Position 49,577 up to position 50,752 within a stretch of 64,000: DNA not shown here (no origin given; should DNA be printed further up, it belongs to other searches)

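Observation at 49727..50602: Histone-H1/AlgP-like lysine-repeat domain (~135 aa) fused to a cupin paralog: candidate ligand-sensing nucleoid or DNA-binding protein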

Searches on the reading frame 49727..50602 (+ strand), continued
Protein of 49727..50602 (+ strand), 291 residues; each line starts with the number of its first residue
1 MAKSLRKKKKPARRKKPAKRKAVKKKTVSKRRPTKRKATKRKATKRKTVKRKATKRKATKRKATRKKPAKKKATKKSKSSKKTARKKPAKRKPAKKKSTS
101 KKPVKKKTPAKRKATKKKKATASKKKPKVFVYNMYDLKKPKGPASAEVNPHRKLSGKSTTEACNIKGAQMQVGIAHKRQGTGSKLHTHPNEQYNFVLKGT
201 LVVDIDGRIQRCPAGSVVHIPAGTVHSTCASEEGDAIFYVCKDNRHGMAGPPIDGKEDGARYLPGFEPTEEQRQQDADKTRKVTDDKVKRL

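Call 20: find_encoding_contigs(protein=P0008, flank=8000, max_places=2)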
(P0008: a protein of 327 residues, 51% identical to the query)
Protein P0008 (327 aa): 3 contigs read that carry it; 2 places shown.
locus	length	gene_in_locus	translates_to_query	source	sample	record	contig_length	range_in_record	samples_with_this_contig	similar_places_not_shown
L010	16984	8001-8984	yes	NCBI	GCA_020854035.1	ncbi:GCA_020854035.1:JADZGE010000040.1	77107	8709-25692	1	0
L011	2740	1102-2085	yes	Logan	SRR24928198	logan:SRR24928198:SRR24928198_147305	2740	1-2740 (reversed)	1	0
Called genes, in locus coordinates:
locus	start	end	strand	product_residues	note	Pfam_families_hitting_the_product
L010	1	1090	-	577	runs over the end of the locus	PF09084:NMT1, PF00990:GGDEF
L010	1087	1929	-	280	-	PF00158:Sigma54_activat (faint), PF13191:AAA_16 (faint), PF07724:AAA_2 (weak), PF13401:AAA_22 (weak), PF00004:AAA, PF07728:AAA_5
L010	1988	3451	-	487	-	PF01650:Peptidase_C13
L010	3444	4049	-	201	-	PF12804:NTP_transf_3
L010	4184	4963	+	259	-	PF01261:AP_endonuc_2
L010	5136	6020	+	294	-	PF03446:NAD_binding_2, PF03807:F420_oxidored, PF14833:NAD_binding_11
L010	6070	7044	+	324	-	PF03401:TctC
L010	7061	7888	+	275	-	PF02311:AraC_binding (faint), PF05899:Cupin_3 (faint), PF07883:Cupin_2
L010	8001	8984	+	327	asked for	PF00190:Cupin_1 (faint), PF02311:AraC_binding, PF07883:Cupin_2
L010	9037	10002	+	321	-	PF03401:TctC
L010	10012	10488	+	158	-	PF07331:TctB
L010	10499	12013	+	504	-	PF01970:TctA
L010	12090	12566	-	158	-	PF05899:Cupin_3, PF02311:AraC_binding (weak), PF07883:Cupin_2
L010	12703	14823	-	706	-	PF00378:ECH_1, PF16113:ECH_2, PF02737:3HCDH_N, PF00725:3HCDH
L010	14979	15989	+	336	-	PF01408:GFO_IDH_MocA, PF22725:GFO_IDH_MocA_C3, PF02894:GFO_IDH_MocA_C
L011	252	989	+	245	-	PF02311:AraC_binding (faint), PF05899:Cupin_3 (faint), PF07883:Cupin_2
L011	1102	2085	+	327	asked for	PF00190:Cupin_1 (faint), PF02311:AraC_binding, PF07883:Cupin_2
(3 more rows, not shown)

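Call 21: find_encoding_contigs(protein=P0057, flank=8000, max_places=2)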
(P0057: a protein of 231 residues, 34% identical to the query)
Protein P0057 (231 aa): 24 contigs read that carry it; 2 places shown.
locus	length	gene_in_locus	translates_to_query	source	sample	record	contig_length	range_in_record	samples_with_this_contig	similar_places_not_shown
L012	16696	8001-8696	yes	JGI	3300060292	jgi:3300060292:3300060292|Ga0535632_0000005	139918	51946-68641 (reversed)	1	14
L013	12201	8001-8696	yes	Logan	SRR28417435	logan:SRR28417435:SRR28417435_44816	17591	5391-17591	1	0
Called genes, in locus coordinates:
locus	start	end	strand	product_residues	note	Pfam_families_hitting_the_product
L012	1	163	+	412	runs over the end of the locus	PF06792:UPF0261, PF23189:UPF0261_C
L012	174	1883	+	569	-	PF00890:FAD_binding_2, PF07992:Pyr_redox_2 (faint), PF02910:Succ_DH_flav_C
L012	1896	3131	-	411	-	PF00682:HMGL-like, PF22617:HCS_D2 (weak)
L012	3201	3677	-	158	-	PF12973:Cupin_7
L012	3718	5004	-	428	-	PF01326:PPDK_N, PF00391:PEP-utilizers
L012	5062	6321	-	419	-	PF01321:Creatinase_N, PF00557:Peptidase_M24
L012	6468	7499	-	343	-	PF00248:Aldo_ket_red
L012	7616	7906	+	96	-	PF07045:DUF1330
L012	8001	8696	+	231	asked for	PF00190:Cupin_1 (weak), PF07883:Cupin_2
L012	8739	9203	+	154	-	PF07355:GRDB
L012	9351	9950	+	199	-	-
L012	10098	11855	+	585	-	PF00528:BPD_transp_1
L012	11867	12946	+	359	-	PF00005:ABC_tran, PF13401:AAA_22 (faint), PF13304:AAA_21 (weak), PF08402:TOBE_2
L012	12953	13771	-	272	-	PF00190:Cupin_1 (faint), PF02311:AraC_binding (faint), PF07883:Cupin_2, PF11699:CENP-C_C (faint), PF07883:Cupin_2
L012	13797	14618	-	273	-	PF02311:AraC_binding (faint), PF07883:Cupin_2, PF11699:CENP-C_C (faint), PF07883:Cupin_2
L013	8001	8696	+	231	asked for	PF00190:Cupin_1 (weak), PF07883:Cupin_2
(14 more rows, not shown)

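Call 30: search_protein_families(library=ncbifam, proteins=[window:49727-50599:+], max_evalue=1)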
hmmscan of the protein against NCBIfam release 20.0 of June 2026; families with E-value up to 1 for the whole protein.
window:49727-50599:+ (291 aa): 12 families
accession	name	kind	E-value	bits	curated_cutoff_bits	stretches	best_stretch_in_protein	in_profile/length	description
NF049940.1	MandnitrLy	equivalog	0.0001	22.1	140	1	150-233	13-99/130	(R)-mandelonitrile lyase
TIGR03404.1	bicupin_oxalic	subfamily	0.0046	16.1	254.2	1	160-243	62-145/367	bicupin, oxalate decarboxylase family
NF050094.1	BetDgalsidMYCTU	equivalog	0.0076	16.4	175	1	168-240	34-106/113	beta-D-galactosidase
NF007633.0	PRK10296.1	equivalog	0.018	14.6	264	1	165-228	20-82/280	transcriptional regulator ChbR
NF038053.1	hist_H1_lk_Burk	equivalog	0.041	14.1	80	1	8-142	5-154/195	histone H1-like DNA-binding protein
NF008373.0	PRK11171.1-2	equivalog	0.091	11.9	445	1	189-240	89-140/274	(S)-ureidoglycine aminohydrolase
NF040771.1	AAH_UGLYAH2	exception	0.15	11.2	350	1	187-239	82-134/267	bifunctional allantoicase/(S)-ureidoglycine aminohydrolase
NF004561.0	PRK05901.1-3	equivalog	0.28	10.2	582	1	19-125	38-158/537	RNA polymerase sigma factor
NF004560.0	PRK05901.1-1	equivalog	0.46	9.5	711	1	15-125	11-126/516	RNA polymerase sigma factor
NF005846.3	PRK07764.1-6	equivalog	0.56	9.2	625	1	13-187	423-601/628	DNA polymerase III subunit gamma and tau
NF005423.0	PRK07003.1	equivalog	0.78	8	1260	1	19-172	412-563/831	DNA polymerase III subunit gamma/tau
NF010381.0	PRK13808.1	equivalog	0.92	8.8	426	0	5-126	194-313/335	adenylate kinase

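Call 38: predict_structure(alignment_id=A2)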
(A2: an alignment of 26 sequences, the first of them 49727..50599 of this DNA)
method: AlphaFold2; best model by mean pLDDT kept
length: 291 residues; sequences in the alignment: 26
mean_pLDDT: 72.6   pTM: 0.56
mean pLDDT of the five models: 72.6, 70.2, 69.6, 68.7, 67.4
residues with pLDDT >= 90: 90; 70-90: 58; 50-70: 111; < 50: 32
segments of 3 or more residues with pLDDT < 50: 27-31, 69-76, 78-86, 287-291
pLDDT, mean of each block of 10 residues (from residue 1): 58 61 53 51 55 53 53 45 49 57 56 61 80 88 90 73 91 93 91 97 97 98 95 95 81 79 86 73 53 40
secondary structure, 60 per line:
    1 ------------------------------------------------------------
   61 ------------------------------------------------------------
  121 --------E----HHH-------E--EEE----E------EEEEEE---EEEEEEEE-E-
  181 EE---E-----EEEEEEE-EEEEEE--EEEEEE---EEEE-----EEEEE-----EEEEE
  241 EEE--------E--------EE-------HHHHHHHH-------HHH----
elements in order: E147-149 E161-166 E170-177 E192-198 E200-205 E208-213 E217-220 E226-230 E236-243 H270-277
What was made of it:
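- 49727..50110 (+): Polycationic, intrinsically disordered H1-like tail (residues 1-128; 72 K+R and no D/E in residues 1-127). No secondary structure and pLDDT about 45-60 in the AlphaFold2 model (call 38).
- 50111..50536 (+): Single cupin beta-barrel domain (residues 129-270) ending in the family motif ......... AlphaFold2 pLDDT is mostly 80-98 with nine strands (call 38).
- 50537..50602 (+): Charged C-terminal extension (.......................) found only in the tailed clade; a short helix is predicted. Helix 270-277 in the model (call 38).
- On Cupin_2 (PF07883) / cupin superfamily: AlphaFold2 model with nine strands in residues 147-243 and pLDDT mostly 80-98 (call 38).
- The tail is disordered (call 38).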

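Call 42: fold_search(model_id=the predicted structure, library=pdb)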
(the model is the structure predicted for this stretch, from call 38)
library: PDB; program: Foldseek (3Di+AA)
matches with E <= 10: 1880; with E <= 0.001: 652
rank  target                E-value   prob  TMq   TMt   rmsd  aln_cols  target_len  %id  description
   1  4e2g_D                3.8e-08  1.00  0.32  0.74   4.3       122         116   21  Crystal structure of Cupin fold protein Sthe2323 from Sphaerobacter thermophilus (released 2012-03-21)
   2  8awn                  7.5e-08  1.00  0.31  0.78   4.5       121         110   16  Crystal structure of a manganese-containing cupin (tm1459) from Thermotoga maritima, variant C106Q (released 2023-03-08)
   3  4e2g_B                1.6e-07  1.00  0.28  0.68   4.0        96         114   23  Crystal structure of Cupin fold protein Sthe2323 from Sphaerobacter thermophilus (released 2012-03-21)
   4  4e2g_C                1.8e-07  1.00  0.29  0.64   2.4        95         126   24  Crystal structure of Cupin fold protein Sthe2323 from Sphaerobacter thermophilus (released 2012-03-21)
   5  2pfw_B                2.0e-07  1.00  0.29  0.70   3.2       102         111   19  CRYSTAL STRUCTURE OF A RMLC-LIKE CUPIN (SFRI_3105) FROM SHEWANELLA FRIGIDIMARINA NCIMB 400 AT 1.90 A RESOLUTION (released 2007-04-17)
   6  2pfw_A                2.0e-07  1.00  0.28  0.68   3.2        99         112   18  CRYSTAL STRUCTURE OF A RMLC-LIKE CUPIN (SFRI_3105) FROM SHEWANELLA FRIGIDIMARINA NCIMB 400 AT 1.90 A RESOLUTION (released 2007-04-17)
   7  9bwf_B                2.1e-07  1.00  0.29  0.65   3.5       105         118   21  Crystal structure of cellulose oxidative enzyme without ligand (released 2024-12-04)
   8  3cew_A                2.2e-07  1.00  0.26  0.61  13.5        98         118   23  Crystal structure of a cupin protein (BF4112) from Bacteroides fragilis. Northeast Structural Genomics Consortium targ (released 2008-03-25)
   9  4mv2_A                2.4e-07  1.00  0.29  0.67   2.2        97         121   15  Crystal structure of plu4264 protein from Photorhabdus luminescens (released 2013-10-02)
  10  9bwi_A                3.5e-07  1.00  0.29  0.65   3.7       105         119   22  Crystal structure of cellulose oxidative enzyme in acidic pH with glycerol (released 2024-12-11)
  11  9bwi_B                3.7e-07  1.00  0.28  0.65   2.9        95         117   22  Crystal structure of cellulose oxidative enzyme in acidic pH with glycerol (released 2024-12-11)
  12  4mv2_B                3.9e-07  1.00  0.25  0.59   1.6        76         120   20  Crystal structure of plu4264 protein from Photorhabdus luminescens (released 2013-10-02)
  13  1v70                  3.9e-07  1.00  0.29  0.75   2.7        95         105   20  Crystal Structure of probable antibiotics synthesis protein from Thermus thermophilus HB8 (released 2004-12-14)
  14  5fq0_C                4.1e-07  1.00  0.28  0.72   1.6        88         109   19  The structure of KdgF from Halomonas sp. (released 2016-05-04)
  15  5fq0_B                4.1e-07  1.00  0.28  0.72   1.6        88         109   19  The structure of KdgF from Halomonas sp. (released 2016-05-04)
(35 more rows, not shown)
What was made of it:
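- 50111..50536 (+): Foldseek top hits are small metal cupins with TM (target) 0.6-0.8 (call 42).
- On Cupin_2 (PF07883) / cupin superfamily: Foldseek probability is 1.00 to many small cupins, with TM (target) 0.6-0.8 (call 42).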

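Call 57: find_encoding_contigs(protein=P0004, flank=9000, max_places=1)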
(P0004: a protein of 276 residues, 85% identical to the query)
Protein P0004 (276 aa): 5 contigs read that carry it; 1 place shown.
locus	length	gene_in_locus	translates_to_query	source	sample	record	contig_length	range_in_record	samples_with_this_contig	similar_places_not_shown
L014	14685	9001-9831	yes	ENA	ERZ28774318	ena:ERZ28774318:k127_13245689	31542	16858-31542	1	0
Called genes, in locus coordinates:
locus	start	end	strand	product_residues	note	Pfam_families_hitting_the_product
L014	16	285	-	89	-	-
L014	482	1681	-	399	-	PF02771:Acyl-CoA_dh_N (weak), PF08028:Acyl-CoA_dh_2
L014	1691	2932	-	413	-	PF08309:LVIVD (faint)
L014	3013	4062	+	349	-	PF02492:cobW, PF07683:CobW_C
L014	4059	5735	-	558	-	PF02776:TPP_enzyme_N, PF00205:TPP_enzyme_M, PF02775:TPP_enzyme_C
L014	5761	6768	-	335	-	PF04199:Cyclase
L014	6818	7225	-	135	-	PF00190:Cupin_1 (weak), PF05899:Cupin_3 (weak), PF02311:AraC_binding, PF07883:Cupin_2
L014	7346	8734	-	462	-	PF01979:Amidohydro_1, PF07969:Amidohydro_3 (weak)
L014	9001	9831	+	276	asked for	PF02311:AraC_binding (faint), PF07883:Cupin_2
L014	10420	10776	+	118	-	PF07883:Cupin_2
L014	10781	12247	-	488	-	PF13380:CoA_binding_2, PF13607:Succ_CoA_lig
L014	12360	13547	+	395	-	PF00108:Thiolase_N, PF00109:ketoacyl-synt (weak), PF02803:Thiolase_C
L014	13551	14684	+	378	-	?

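Call 58: find_encoding_contigs(protein=P0024, flank=9000, max_places=2)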
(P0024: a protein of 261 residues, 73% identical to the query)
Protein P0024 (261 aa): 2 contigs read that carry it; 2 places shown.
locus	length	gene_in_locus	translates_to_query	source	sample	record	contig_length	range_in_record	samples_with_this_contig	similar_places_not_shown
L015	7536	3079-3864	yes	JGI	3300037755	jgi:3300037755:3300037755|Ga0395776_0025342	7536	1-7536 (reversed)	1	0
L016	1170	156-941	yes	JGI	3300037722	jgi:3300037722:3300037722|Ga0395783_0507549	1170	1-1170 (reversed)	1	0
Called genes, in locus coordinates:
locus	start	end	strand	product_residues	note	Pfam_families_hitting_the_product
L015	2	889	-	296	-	?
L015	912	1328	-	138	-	PF05899:Cupin_3 (weak), PF02311:AraC_binding (weak), PF07883:Cupin_2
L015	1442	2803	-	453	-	PF01979:Amidohydro_1, PF07969:Amidohydro_3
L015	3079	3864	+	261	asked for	PF02311:AraC_binding (weak), PF07883:Cupin_2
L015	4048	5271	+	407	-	PF00108:Thiolase_N, PF02803:Thiolase_C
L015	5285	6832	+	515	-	PF02737:3HCDH_N, PF00725:3HCDH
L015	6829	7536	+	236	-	?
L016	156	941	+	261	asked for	PF02311:AraC_binding (weak), PF07883:Cupin_2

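Call 65: search_solved_structures(query=A2, max_evalue=0.001, show_alignments=1)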
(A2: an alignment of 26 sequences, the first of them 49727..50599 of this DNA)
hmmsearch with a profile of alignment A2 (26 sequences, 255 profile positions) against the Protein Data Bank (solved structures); distinct sequences matched with E-value up to 0.001: 33.
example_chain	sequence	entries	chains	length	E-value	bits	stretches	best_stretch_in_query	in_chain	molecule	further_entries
1y3t_A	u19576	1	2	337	1.3e-09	41.8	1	171-210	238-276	Hypothetical protein yxaG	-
2h0v_A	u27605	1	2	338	1.3e-09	41.8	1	171-210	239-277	Quercetin 2,3-dioxygenase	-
8hfb_A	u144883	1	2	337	5.2e-09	39.8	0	169-210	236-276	Quercetin 2,3-dioxygenase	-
4e2g_A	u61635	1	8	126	6.1e-07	33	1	147-217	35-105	Cupin 2 conserved barrel domain protein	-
3h7j_A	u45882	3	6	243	1.5e-06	31.7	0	167-227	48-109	Bacilysin biosynthesis protein bacB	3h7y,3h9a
5zbe_A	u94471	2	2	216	1.9e-06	31.4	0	169-225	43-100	Cupin domain protein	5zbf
4met_A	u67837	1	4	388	3.5e-06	30.6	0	168-226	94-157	Oxalate decarboxylase OxdC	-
2uy8_A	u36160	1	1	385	3.5e-06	30.5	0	166-226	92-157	OXALATE DECARBOXYLASE OXDC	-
6ufi_A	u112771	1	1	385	4.5e-06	30.2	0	167-226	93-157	Cupin domain-containing protein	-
2uya_A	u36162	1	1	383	5.5e-06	29.9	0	168-226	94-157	OXALATE DECARBOXYLASE OXDC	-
5hi0_A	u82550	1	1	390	5.6e-06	29.9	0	156-226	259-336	Oxalate decarboxylase OxdC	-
3s0m_A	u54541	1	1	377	5.7e-06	29.8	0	156-226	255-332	Oxalate decarboxylase oxdC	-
5fq0_A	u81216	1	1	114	5.8e-06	29.8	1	159-215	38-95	KDGF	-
2uy9_A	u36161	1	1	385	5.9e-06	29.8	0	156-226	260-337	OXALATE DECARBOXYLASE OXDC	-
5fq0_B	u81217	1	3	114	5.9e-06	29.8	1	159-215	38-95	KDGF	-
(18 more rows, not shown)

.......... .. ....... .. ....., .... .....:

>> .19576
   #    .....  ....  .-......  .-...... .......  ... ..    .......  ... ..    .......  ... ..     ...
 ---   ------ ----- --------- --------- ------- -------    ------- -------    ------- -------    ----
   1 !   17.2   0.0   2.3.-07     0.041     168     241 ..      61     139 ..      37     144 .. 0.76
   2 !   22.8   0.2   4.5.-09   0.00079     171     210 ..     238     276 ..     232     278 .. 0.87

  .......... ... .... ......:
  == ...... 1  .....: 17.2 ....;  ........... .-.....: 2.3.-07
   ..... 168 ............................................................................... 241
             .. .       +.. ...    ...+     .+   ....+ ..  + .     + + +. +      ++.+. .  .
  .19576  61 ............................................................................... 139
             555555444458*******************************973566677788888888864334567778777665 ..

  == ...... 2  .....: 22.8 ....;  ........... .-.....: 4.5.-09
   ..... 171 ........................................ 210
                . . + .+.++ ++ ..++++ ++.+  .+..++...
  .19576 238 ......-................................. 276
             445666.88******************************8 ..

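Call 74: find_encoding_contigs(protein=P0085, flank=3000, max_places=1)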
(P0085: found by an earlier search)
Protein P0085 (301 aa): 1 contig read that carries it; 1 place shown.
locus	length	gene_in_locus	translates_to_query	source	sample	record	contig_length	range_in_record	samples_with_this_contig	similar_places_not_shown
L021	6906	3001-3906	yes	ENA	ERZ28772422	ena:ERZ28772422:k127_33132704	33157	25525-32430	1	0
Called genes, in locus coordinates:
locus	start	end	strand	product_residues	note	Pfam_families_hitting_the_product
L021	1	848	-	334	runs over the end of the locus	PF04199:Cyclase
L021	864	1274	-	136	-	PF00190:Cupin_1 (weak), PF05899:Cupin_3 (weak), PF02311:AraC_binding (weak), PF07883:Cupin_2, PF03079:ARD (weak)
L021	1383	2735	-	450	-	PF01979:Amidohydro_1, PF07969:Amidohydro_3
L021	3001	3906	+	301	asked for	PF02311:AraC_binding (weak), PF07883:Cupin_2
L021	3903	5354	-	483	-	PF13380:CoA_binding_2, PF13607:Succ_CoA_lig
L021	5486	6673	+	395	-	PF00108:Thiolase_N, PF00109:ketoacyl-synt (weak), PF02803:Thiolase_C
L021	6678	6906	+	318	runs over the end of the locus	?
